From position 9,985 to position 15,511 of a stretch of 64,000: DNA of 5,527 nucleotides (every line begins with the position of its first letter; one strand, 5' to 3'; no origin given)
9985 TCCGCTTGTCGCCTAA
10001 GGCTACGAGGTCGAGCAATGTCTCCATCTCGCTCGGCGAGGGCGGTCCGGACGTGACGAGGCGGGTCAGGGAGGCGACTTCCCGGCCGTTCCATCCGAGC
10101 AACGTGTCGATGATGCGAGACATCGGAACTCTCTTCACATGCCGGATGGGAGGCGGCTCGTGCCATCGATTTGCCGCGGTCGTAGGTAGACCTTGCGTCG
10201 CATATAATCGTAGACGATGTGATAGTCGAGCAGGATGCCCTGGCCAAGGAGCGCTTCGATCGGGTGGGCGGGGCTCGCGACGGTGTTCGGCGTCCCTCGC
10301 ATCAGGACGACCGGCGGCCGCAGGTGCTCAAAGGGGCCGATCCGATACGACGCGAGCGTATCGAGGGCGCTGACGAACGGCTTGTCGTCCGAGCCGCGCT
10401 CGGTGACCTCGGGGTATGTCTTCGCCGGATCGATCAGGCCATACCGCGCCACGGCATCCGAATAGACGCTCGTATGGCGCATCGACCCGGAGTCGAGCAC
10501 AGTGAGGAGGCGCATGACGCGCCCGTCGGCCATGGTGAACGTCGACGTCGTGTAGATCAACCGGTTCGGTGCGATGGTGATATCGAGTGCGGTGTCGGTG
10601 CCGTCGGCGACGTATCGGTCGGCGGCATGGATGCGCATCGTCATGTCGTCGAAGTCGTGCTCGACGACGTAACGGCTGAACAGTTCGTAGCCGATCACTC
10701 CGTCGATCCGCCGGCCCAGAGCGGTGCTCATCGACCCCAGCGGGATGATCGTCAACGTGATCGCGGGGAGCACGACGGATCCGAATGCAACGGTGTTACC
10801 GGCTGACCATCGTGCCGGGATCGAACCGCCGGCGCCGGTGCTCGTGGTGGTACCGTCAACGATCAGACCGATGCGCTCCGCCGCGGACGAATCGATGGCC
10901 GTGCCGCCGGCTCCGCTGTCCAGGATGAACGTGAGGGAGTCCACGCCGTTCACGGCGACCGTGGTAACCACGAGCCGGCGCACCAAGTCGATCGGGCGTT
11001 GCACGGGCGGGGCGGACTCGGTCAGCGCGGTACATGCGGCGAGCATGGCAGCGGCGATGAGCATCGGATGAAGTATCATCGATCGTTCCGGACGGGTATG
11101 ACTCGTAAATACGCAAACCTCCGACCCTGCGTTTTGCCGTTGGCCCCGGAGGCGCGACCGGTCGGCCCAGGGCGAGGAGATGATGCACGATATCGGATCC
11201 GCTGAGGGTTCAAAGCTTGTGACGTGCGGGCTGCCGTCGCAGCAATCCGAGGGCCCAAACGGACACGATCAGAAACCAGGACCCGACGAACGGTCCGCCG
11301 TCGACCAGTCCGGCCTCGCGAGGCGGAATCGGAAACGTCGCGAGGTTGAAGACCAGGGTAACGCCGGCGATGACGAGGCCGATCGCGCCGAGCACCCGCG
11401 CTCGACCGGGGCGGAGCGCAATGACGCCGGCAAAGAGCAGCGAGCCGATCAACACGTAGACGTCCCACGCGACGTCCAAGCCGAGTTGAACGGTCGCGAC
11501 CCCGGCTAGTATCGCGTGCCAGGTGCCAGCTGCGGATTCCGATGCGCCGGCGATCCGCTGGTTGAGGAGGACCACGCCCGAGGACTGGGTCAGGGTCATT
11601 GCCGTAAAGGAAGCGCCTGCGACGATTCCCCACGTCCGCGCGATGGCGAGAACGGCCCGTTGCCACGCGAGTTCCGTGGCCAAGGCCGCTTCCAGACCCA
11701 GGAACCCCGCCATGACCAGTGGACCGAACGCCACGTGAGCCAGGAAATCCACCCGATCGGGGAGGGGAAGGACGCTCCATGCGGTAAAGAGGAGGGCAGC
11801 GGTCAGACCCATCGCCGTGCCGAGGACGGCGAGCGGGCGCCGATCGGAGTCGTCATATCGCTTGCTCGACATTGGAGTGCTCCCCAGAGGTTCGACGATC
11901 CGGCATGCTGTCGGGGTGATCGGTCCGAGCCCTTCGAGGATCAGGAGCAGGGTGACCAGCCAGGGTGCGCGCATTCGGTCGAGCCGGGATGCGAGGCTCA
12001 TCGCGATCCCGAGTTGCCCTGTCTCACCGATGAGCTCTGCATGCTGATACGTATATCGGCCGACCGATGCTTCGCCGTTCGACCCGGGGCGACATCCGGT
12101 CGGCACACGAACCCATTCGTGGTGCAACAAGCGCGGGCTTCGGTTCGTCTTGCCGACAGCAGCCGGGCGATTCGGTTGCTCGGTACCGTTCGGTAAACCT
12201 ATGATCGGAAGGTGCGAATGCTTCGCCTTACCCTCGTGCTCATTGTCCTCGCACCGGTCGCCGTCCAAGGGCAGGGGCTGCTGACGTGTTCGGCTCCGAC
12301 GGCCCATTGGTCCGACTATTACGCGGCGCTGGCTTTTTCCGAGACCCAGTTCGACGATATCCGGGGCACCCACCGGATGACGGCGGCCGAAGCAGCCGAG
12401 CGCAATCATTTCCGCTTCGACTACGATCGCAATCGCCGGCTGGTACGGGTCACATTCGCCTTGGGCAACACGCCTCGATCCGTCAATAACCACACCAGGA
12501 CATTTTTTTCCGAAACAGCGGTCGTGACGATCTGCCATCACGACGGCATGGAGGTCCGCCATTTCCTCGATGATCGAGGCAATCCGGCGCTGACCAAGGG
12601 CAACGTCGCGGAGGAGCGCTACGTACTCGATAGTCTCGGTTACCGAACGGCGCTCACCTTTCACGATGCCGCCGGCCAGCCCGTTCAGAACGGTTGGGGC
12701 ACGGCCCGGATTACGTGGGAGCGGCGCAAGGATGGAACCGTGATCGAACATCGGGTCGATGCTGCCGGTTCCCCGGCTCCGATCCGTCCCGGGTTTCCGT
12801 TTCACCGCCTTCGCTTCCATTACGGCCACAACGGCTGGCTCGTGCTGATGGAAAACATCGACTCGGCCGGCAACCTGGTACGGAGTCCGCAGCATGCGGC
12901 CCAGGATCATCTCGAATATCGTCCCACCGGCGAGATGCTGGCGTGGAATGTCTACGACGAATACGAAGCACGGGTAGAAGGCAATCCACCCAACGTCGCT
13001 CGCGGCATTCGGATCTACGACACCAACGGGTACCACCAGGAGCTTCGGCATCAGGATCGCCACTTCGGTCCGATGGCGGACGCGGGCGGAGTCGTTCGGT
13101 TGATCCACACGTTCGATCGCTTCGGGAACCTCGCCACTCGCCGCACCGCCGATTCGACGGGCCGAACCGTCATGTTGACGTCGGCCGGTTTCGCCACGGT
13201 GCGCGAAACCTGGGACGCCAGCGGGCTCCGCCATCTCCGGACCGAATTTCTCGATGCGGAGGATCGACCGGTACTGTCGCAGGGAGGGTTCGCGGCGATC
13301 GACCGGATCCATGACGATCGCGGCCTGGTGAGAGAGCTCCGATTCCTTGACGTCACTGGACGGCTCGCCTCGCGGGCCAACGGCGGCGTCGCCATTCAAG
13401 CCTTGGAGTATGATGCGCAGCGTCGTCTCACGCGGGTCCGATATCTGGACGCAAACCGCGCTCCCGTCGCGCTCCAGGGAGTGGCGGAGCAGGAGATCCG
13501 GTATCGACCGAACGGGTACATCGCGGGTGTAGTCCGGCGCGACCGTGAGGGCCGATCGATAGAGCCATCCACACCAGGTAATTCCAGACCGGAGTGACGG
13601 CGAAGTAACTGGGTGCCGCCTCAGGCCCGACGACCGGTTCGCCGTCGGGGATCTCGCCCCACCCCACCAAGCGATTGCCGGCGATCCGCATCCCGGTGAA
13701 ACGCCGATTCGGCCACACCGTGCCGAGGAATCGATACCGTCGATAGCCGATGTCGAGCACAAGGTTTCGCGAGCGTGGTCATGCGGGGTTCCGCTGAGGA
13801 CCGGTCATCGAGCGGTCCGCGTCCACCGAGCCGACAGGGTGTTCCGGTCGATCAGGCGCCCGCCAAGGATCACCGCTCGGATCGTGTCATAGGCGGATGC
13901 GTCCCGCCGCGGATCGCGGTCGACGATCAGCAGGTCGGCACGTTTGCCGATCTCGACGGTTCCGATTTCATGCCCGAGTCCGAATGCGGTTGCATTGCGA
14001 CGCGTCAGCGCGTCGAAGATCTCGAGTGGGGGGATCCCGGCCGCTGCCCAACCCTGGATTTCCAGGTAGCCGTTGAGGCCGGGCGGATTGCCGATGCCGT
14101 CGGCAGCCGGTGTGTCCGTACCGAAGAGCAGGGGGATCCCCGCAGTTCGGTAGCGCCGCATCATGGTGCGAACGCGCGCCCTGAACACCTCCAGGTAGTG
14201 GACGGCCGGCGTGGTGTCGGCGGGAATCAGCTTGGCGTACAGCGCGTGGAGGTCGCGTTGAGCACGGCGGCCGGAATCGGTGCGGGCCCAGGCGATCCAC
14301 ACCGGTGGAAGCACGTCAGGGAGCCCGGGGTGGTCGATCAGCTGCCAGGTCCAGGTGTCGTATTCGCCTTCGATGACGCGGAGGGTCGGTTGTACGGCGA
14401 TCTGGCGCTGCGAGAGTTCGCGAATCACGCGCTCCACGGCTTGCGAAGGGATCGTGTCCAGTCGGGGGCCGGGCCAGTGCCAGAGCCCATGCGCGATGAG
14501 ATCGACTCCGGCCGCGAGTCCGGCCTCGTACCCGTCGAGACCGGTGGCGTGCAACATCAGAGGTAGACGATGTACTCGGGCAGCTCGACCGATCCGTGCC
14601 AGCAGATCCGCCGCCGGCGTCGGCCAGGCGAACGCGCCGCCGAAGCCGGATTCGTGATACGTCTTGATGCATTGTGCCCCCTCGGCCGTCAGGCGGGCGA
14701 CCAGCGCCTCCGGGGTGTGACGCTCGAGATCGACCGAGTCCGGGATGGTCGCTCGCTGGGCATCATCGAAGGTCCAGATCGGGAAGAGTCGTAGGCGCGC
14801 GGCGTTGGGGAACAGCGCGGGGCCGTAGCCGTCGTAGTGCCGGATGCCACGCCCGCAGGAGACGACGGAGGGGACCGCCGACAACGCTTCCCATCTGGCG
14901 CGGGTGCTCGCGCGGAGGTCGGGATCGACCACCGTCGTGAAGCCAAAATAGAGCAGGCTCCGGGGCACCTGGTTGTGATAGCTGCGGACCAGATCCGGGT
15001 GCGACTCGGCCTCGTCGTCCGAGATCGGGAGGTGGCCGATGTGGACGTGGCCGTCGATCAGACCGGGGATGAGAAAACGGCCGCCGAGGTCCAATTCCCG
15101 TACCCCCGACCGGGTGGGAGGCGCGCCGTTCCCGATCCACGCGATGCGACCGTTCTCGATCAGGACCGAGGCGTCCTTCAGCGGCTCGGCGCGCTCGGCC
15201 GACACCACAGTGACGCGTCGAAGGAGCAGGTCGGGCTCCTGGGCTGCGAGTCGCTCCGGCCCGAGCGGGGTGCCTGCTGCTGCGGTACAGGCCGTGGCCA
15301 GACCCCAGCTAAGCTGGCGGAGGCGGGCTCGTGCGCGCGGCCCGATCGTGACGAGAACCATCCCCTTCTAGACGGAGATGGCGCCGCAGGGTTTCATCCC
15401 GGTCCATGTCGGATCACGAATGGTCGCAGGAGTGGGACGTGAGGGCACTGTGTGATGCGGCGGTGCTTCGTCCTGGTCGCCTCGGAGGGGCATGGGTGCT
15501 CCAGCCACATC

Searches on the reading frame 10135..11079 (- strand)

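Call 13: search_protein_families(library=pfam, proteins=[window:10135-11079:-], max_evalue=0.001)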
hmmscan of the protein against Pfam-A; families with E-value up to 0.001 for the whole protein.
window:10135-11079:- (314 aa): 2 families
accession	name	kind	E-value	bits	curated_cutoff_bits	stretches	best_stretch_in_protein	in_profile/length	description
PF13650.11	Asp_protease_2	-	9e-17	62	24.3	1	40-132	2-89/90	Aspartyl protease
PF13975.11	gag-asp_proteas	-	4.1e-10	40.5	28.2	1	40-120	2-84/92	gag-polyprotein putative aspartyl protease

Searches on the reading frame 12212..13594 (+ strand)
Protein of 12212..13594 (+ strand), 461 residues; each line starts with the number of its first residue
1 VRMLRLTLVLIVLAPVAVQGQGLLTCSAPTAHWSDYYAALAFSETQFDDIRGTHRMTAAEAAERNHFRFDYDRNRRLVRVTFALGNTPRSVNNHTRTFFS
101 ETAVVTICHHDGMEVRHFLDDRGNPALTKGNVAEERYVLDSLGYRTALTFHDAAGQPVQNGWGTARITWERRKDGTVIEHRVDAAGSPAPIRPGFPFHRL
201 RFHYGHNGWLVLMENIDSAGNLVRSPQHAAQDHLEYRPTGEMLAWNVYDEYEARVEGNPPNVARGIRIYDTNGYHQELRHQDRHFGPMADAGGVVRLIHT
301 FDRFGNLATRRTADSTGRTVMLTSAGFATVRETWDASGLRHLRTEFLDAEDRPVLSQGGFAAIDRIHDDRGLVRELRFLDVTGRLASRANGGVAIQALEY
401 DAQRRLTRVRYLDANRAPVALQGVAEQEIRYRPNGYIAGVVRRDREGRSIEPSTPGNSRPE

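Call 13: search_protein_families(library=pfam, proteins=[window:12212-13594:+], max_evalue=0.001)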
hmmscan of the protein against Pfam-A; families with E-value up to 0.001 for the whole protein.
window:12212-13594:+ (461 aa): 1 family
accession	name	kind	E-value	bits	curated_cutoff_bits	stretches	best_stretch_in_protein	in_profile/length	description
PF05593.20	RHS_repeat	-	1.9e-05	25.4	22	0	380-411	2-33/38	RHS Repeat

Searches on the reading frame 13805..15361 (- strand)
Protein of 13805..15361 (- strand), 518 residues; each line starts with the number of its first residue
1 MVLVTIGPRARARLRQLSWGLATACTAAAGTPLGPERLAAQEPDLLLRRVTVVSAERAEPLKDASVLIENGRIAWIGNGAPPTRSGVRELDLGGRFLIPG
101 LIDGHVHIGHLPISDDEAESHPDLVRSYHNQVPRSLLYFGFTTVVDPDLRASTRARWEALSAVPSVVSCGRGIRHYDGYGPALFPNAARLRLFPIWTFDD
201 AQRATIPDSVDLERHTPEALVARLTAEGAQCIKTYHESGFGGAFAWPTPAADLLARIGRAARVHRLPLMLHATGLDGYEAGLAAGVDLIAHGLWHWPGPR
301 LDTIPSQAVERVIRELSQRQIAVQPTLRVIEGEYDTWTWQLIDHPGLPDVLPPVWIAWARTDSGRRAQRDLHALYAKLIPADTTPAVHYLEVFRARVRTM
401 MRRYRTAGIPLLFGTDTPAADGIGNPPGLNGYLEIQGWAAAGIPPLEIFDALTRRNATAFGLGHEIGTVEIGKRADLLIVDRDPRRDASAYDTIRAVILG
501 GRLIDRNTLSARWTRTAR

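Call 13: search_protein_families(library=pfam, proteins=[window:13805-15361:-], max_evalue=0.001)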
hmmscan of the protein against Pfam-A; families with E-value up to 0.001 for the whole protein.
window:13805-15361:- (518 aa): 2 families
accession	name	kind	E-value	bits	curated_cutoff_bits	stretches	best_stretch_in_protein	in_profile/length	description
PF01979.26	Amidohydro_1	-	1.3e-17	64.6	25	2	401-501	235-342/345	Amidohydrolase family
PF07969.17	Amidohydro_3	-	2.5e-16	60.7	29.7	2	394-503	352-470/472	Amidohydrolase family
